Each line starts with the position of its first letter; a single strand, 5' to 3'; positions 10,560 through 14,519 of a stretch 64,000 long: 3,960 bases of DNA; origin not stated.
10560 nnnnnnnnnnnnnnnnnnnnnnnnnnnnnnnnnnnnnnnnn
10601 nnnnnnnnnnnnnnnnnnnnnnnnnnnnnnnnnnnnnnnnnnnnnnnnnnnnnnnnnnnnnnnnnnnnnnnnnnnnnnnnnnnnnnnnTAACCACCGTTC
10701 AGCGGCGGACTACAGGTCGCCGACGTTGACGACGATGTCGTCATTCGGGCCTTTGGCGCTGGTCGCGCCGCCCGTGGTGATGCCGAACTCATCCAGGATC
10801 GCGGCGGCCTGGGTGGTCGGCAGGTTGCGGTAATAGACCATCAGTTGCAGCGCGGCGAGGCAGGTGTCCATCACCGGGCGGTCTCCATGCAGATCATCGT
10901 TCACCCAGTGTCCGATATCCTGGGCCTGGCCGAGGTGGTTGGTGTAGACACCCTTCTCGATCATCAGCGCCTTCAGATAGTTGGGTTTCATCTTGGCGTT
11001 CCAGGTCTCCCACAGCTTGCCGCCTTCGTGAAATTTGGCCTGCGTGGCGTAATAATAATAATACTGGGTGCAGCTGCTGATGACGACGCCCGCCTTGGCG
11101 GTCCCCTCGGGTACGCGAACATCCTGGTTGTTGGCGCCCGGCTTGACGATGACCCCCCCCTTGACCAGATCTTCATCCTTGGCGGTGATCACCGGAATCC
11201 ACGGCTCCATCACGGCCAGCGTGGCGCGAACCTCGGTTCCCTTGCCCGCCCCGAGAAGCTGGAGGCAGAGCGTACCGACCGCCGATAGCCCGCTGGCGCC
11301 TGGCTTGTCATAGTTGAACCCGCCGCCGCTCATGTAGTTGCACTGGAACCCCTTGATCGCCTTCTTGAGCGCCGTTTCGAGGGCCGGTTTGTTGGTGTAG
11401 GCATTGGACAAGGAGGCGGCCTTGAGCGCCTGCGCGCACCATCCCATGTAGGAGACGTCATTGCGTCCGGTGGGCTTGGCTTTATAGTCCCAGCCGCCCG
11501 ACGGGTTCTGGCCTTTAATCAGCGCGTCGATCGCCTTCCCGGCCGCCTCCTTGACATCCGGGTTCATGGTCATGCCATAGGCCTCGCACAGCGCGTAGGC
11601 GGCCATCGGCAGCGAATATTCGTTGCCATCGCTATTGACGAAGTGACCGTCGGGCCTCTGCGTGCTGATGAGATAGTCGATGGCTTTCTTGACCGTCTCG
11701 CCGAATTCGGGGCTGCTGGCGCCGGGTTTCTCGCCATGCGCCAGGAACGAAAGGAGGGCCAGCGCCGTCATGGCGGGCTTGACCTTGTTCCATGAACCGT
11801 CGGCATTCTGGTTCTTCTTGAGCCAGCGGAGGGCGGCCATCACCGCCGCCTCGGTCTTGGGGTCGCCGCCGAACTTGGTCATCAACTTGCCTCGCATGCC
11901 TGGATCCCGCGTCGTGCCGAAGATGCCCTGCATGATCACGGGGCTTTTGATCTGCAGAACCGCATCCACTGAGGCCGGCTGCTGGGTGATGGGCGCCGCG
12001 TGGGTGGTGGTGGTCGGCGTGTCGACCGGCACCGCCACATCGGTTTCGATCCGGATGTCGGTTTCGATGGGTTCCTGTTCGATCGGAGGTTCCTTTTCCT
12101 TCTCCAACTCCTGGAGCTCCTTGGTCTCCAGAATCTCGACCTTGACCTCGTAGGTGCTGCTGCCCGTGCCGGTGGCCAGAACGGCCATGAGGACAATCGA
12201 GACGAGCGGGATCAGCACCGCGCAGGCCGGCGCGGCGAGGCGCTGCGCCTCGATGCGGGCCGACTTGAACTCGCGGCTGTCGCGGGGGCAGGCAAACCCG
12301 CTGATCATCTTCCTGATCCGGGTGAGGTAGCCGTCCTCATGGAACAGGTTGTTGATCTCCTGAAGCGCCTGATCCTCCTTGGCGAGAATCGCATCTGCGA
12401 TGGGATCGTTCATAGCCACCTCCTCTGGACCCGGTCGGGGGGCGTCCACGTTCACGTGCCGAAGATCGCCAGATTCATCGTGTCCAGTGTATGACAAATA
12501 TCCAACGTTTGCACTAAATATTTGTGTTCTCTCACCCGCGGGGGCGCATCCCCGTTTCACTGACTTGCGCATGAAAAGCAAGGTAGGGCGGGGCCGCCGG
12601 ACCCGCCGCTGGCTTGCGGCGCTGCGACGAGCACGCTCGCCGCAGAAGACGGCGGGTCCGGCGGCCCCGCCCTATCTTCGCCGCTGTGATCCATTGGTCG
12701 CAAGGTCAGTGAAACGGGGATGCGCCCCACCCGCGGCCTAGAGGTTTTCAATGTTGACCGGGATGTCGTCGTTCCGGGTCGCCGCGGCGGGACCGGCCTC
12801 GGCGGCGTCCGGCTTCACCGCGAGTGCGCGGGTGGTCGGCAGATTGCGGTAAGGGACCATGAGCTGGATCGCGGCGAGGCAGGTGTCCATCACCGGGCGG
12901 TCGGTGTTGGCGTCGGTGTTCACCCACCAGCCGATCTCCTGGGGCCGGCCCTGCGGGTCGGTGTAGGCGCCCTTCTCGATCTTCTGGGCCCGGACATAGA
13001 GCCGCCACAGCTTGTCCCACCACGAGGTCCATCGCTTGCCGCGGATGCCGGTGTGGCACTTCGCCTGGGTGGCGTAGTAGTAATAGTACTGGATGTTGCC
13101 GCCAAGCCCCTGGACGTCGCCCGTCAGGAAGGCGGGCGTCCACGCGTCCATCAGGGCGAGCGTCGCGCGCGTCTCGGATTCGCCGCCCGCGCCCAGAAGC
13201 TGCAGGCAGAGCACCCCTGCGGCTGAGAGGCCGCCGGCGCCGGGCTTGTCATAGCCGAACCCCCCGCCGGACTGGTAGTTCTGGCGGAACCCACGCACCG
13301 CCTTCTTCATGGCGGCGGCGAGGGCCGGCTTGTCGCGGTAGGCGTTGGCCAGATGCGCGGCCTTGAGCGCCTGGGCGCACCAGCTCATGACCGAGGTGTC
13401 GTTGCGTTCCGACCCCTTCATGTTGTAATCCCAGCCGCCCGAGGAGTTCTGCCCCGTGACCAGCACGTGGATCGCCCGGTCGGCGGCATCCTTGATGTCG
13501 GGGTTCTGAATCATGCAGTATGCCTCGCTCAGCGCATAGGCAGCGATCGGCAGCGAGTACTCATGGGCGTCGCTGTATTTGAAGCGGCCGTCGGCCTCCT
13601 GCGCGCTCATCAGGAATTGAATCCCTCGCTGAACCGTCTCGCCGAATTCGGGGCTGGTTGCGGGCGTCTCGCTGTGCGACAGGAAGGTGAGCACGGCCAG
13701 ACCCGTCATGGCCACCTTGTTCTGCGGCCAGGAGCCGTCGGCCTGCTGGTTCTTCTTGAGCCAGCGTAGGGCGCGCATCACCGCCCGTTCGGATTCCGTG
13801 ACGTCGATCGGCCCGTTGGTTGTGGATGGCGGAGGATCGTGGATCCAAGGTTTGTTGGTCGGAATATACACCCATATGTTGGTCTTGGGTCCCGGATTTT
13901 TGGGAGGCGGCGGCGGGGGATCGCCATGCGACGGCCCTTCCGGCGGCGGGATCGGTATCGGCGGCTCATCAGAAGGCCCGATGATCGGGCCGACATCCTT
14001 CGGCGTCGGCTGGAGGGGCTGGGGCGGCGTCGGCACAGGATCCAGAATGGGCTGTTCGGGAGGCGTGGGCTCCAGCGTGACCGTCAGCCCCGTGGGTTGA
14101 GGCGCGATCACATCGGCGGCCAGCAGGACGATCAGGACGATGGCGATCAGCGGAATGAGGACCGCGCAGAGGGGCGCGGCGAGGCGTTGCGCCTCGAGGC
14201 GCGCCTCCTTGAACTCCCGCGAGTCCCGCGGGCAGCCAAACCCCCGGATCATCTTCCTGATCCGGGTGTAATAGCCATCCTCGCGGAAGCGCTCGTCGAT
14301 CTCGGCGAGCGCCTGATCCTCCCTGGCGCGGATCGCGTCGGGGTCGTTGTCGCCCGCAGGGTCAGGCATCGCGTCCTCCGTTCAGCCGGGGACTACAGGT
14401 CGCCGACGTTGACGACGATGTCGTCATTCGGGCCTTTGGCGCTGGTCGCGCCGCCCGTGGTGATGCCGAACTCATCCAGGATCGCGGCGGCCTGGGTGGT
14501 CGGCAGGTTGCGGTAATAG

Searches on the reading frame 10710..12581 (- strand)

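Call 11: search_protein_families(library=pfam, proteins=[window:10710-12581:-])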
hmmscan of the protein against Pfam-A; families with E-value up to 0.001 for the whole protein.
window:10710-12581:- (623 aa): 3 families
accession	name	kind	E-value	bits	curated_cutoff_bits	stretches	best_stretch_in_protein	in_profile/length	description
PF13243.12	SQHop_cyclase_C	-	2.5e-08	33.8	26.1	1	294-390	158-260/319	Squalene-hopene cyclase C-terminal domain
PF13249.12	SQHop_cyclase_N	-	7.3e-07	29.1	26.2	0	297-389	1-87/291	Squalene-hopene cyclase N-terminal domain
PF09492.16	Pec_lyase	-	0.00017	21.4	22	0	330-365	47-82/292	Pectic acid lyase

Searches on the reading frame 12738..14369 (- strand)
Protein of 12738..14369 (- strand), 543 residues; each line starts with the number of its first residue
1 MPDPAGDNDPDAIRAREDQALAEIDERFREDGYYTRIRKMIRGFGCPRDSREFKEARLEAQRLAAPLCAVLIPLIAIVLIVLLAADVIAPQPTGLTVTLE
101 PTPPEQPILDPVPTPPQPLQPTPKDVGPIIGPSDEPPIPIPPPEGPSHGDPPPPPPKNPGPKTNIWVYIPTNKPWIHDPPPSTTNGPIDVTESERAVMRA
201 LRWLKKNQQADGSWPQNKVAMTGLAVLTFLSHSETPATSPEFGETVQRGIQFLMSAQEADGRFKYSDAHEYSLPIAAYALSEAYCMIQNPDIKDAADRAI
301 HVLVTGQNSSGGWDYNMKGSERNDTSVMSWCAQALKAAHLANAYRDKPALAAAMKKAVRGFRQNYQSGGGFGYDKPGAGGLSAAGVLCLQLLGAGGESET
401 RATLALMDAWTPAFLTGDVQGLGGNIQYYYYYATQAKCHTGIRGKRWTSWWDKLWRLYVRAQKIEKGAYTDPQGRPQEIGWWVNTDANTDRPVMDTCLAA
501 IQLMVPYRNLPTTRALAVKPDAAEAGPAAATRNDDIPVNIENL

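Call 11: search_protein_families(library=pfam, proteins=[window:12738-14369:-])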
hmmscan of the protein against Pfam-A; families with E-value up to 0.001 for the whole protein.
window:12738-14369:- (543 aa): 3 families
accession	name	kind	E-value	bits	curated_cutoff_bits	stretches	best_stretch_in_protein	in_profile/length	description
PF13243.12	SQHop_cyclase_C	-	2e-07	30.8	26.1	0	189-265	201-286/319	Squalene-hopene cyclase C-terminal domain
PF09492.16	Pec_lyase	-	0.00017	21.4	22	0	279-314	47-82/292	Pectic acid lyase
PF13249.12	SQHop_cyclase_N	-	0.00077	19.2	26.2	0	247-353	2-99/291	Squalene-hopene cyclase N-terminal domain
